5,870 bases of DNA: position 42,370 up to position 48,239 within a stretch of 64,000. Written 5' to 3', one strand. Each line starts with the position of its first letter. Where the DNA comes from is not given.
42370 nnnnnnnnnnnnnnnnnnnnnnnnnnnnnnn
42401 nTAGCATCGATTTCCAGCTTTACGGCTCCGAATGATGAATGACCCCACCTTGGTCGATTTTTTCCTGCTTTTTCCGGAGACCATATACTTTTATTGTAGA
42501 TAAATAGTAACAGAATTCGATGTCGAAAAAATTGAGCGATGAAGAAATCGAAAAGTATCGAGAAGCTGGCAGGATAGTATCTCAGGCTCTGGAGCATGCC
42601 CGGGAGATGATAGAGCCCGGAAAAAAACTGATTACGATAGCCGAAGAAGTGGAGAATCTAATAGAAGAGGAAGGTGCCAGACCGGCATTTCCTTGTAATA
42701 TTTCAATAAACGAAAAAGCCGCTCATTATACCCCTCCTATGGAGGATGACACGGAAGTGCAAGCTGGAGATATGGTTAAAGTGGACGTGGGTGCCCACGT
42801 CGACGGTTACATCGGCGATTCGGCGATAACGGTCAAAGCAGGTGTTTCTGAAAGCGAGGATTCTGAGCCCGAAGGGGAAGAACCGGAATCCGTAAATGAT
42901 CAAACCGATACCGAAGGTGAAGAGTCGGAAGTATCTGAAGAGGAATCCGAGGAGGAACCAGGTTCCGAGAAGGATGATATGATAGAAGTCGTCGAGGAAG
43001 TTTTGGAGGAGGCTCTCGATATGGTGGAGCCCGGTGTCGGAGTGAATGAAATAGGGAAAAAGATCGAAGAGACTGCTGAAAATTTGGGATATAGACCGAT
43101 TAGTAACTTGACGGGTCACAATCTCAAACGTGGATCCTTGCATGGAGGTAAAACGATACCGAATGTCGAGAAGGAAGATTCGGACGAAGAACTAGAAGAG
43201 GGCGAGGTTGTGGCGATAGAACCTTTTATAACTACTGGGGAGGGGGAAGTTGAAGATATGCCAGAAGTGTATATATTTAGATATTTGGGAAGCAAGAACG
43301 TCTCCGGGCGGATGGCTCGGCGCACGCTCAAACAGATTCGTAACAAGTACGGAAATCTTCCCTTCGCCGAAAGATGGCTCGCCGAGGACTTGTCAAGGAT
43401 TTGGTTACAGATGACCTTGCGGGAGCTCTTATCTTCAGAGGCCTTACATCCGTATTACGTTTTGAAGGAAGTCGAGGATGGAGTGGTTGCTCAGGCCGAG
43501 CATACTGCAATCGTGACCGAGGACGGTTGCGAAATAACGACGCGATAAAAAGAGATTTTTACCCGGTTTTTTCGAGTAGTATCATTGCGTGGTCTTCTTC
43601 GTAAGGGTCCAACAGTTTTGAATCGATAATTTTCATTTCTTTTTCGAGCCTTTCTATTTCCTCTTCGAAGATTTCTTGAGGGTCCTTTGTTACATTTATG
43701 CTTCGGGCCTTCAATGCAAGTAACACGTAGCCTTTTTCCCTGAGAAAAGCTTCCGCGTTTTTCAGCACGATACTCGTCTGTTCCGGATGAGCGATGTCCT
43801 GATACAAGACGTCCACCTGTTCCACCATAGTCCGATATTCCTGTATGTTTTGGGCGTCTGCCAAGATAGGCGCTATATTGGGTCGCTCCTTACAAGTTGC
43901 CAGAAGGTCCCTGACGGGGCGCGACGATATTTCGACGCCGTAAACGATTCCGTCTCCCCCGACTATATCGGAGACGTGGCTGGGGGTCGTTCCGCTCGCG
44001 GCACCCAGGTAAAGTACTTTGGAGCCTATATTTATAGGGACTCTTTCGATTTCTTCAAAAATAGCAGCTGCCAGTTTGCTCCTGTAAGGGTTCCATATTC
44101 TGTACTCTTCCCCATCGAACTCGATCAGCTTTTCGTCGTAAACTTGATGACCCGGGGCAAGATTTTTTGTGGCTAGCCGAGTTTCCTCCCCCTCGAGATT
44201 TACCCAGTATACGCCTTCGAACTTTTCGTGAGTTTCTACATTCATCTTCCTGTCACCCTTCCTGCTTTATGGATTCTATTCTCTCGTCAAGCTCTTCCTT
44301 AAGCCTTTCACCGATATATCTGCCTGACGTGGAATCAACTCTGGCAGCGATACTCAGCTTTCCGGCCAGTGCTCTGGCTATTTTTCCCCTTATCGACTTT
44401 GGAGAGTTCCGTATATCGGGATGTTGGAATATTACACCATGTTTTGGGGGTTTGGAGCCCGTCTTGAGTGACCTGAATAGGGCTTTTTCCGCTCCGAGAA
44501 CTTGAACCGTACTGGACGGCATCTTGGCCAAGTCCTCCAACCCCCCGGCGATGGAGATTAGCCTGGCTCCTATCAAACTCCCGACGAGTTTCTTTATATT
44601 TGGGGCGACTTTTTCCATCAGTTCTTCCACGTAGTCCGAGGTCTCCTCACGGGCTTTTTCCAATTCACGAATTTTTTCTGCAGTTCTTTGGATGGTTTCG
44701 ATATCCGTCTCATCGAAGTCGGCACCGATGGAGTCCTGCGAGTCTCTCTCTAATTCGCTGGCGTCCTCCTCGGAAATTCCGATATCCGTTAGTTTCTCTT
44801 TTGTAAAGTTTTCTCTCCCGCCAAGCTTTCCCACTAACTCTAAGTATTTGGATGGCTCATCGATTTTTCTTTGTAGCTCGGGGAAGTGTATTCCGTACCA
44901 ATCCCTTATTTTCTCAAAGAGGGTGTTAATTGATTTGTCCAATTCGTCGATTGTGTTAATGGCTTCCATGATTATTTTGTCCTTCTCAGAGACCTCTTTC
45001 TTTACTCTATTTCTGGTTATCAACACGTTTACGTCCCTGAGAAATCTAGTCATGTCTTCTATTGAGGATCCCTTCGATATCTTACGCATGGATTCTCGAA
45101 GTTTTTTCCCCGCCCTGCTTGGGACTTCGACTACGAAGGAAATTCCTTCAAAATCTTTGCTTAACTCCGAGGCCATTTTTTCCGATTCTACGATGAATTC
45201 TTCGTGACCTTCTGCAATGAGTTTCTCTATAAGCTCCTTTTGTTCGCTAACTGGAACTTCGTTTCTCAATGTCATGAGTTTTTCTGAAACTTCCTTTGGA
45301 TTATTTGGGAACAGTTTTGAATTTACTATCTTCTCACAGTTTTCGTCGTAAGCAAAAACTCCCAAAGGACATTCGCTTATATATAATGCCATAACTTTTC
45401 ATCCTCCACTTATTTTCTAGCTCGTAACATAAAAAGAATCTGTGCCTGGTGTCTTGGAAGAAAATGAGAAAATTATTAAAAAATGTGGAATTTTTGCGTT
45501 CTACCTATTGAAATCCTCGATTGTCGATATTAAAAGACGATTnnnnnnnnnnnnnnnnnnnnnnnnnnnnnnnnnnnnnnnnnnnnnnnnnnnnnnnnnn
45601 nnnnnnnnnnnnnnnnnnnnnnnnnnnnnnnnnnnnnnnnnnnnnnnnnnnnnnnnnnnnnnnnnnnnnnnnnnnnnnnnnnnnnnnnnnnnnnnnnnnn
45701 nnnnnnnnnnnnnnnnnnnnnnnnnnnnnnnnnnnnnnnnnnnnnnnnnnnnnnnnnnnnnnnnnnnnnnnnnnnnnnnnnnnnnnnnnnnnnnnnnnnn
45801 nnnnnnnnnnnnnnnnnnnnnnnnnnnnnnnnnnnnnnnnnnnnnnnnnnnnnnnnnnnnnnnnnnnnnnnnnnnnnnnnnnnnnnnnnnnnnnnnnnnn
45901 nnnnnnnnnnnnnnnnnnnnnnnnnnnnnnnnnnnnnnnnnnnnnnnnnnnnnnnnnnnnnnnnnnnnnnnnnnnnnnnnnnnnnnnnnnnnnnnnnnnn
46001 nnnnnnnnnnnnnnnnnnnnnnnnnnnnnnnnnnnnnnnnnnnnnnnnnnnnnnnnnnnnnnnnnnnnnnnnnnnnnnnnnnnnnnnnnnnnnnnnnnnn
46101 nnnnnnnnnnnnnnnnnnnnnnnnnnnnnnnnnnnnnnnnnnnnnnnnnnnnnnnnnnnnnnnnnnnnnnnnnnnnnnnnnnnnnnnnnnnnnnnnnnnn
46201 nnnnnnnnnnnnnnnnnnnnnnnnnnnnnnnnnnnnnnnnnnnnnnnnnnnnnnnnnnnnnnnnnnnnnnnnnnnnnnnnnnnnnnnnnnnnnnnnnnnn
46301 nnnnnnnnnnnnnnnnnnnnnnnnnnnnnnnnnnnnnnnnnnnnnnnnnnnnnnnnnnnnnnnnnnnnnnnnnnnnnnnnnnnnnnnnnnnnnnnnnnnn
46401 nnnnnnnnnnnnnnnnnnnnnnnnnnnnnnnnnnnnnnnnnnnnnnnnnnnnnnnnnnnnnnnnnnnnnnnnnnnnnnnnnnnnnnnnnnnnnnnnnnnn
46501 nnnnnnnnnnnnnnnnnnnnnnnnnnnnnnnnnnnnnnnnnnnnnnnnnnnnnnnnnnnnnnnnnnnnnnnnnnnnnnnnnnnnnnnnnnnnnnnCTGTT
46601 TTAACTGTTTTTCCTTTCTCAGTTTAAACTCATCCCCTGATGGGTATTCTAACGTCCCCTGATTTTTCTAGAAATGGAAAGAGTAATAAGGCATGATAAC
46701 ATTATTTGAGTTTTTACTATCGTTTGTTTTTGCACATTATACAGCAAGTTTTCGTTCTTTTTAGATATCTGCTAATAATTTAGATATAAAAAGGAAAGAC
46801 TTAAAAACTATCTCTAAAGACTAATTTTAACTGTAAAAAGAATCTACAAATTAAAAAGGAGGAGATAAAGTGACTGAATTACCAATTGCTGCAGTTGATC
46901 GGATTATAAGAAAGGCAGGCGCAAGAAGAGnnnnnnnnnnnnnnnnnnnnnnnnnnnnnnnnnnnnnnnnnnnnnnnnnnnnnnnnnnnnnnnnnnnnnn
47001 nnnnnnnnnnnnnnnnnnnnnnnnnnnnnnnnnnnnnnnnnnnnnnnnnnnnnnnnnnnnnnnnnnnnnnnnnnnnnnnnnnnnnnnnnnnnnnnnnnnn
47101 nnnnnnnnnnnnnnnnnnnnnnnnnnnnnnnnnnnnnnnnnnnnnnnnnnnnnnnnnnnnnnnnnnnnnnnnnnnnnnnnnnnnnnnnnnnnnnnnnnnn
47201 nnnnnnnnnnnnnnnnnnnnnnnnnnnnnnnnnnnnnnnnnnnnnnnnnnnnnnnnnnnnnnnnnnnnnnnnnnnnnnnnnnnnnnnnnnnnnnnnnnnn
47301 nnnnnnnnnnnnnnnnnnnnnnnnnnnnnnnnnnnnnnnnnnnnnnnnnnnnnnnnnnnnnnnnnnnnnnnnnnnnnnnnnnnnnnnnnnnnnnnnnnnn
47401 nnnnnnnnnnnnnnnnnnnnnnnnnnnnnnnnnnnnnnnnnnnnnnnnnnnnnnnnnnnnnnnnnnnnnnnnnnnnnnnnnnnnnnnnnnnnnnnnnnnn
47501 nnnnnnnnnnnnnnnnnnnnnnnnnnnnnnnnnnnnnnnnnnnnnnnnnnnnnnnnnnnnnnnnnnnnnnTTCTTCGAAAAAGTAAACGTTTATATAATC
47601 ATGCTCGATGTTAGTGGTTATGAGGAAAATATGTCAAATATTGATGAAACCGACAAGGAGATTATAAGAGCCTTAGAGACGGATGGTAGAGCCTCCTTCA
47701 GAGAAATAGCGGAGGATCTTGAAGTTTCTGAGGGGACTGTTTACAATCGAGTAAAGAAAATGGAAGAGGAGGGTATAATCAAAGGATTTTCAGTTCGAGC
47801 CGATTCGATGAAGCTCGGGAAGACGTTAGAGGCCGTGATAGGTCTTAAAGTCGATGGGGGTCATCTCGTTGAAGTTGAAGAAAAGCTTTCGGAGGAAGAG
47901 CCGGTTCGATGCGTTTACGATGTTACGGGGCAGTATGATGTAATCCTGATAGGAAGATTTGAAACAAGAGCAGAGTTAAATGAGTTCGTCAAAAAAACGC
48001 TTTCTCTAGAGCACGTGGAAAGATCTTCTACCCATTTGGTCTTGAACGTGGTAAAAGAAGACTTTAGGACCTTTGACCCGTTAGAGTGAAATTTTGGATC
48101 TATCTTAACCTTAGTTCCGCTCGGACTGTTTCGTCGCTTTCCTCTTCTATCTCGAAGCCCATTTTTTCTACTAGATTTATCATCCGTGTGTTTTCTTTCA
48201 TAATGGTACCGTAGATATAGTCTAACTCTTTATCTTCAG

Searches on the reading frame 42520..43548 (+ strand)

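Call 11: search_protein_families(library=pfam, proteins=[window:42520-43548:+], max_evalue=0.001)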
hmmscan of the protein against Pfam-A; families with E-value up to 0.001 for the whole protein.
window:42520-43548:+ (342 aa): 1 family
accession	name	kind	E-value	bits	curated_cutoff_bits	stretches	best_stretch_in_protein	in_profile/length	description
PF00557.29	Peptidase_M24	-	4.9e-37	128.2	23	2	11-110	1-101/208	Metallopeptidase family M24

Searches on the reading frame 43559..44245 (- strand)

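Call 11: search_protein_families(library=pfam, proteins=[window:43559-44245:-], max_evalue=0.001)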
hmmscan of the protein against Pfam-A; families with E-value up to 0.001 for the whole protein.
window:43559-44245:- (228 aa): 1 family
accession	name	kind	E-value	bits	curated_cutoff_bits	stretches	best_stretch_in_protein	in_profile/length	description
PF01269.23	Fibrillarin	-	1.8e-95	318.8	27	1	3-224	1-223/227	Fibrillarin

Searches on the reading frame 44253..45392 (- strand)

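Call 12: search_protein_families(library=pfam, proteins=[window:44253-45392:-], max_evalue=0.001)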
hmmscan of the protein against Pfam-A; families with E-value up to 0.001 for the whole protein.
window:44253-45392:- (379 aa): 2 families
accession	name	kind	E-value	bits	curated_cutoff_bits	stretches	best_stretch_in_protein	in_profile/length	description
PF01798.23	Nop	-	1.1e-73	247.9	25.4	1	148-373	2-227/228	snoRNA binding domain, fibrillarin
PF21572.2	Nop5_56-rel_N_Arc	-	5.4e-10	40.2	27.8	1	3-129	2-126/128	Archaeal Nop5/56-rel, N-terminal domain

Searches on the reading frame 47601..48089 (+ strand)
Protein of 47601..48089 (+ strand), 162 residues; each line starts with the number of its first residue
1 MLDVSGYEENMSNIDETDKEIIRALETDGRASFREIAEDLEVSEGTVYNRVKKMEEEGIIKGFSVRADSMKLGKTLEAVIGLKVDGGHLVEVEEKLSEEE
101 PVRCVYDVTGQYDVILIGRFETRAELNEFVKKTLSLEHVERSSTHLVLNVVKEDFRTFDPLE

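Call 12: search_protein_families(library=pfam, proteins=[window:47601-48089:+], max_evalue=0.001)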
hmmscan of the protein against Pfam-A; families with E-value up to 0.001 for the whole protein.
window:47601-48089:+ (162 aa): 20 families
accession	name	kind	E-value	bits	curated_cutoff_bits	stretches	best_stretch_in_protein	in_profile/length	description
PF13404.12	HTH_AsnC-type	-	1.2e-15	57.4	27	1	14-55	1-42/42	AsnC-type helix-turn-helix domain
PF13412.12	HTH_24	-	1.7e-15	56.8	21.9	1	14-61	1-48/48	Winged helix-turn-helix DNA-binding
PF01037.27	AsnC_trans_reg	-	3.6e-14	52.8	25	1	80-149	1-72/73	Lrp/AsnC ligand binding domain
PF08279.18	HTH_11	-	3e-07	30.6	25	1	20-59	4-44/55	HTH domain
PF01022.26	HTH_5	-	1e-06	29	22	1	16-61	2-46/47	Bacterial regulatory protein, arsR family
PF12840.13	HTH_20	-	1.4e-06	28.6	27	1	15-61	3-49/51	Helix-turn-helix domain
PF24034.1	DUF7343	-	1.4e-05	25.2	27.6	1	18-64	5-52/62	Domain of unknown function (DUF7343)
PF22451.2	NirdL-like_HTH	-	1.8e-05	24.6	27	1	33-60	19-46/47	Siroheme decarboxylase NirDL-like HTH domain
PF01978.25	TrmB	-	2e-05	24.8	25.6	1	14-61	6-53/68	Sugar-specific transcriptional regulator TrmB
PF09339.16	HTH_IclR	-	2.4e-05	24.4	22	1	20-60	7-48/52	IclR helix-turn-helix domain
PF25212.1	HVO_A0114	-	3.3e-05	24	27.6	1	7-61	13-67/84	HVO_A0114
PF01047.28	MarR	-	4.8e-05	23.6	24.6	1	20-60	7-47/59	MarR family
PF13518.12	HTH_28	-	7.4e-05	23.2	25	1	20-59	4-41/52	Helix-turn-helix domain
PF03551.20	PadR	-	7.6e-05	23.1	27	0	35-67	21-54/75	Transcriptional regulator PadR-like family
PF13384.12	HTH_23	-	0.00016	21.8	24.6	1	21-59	10-46/50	Homeodomain-like domain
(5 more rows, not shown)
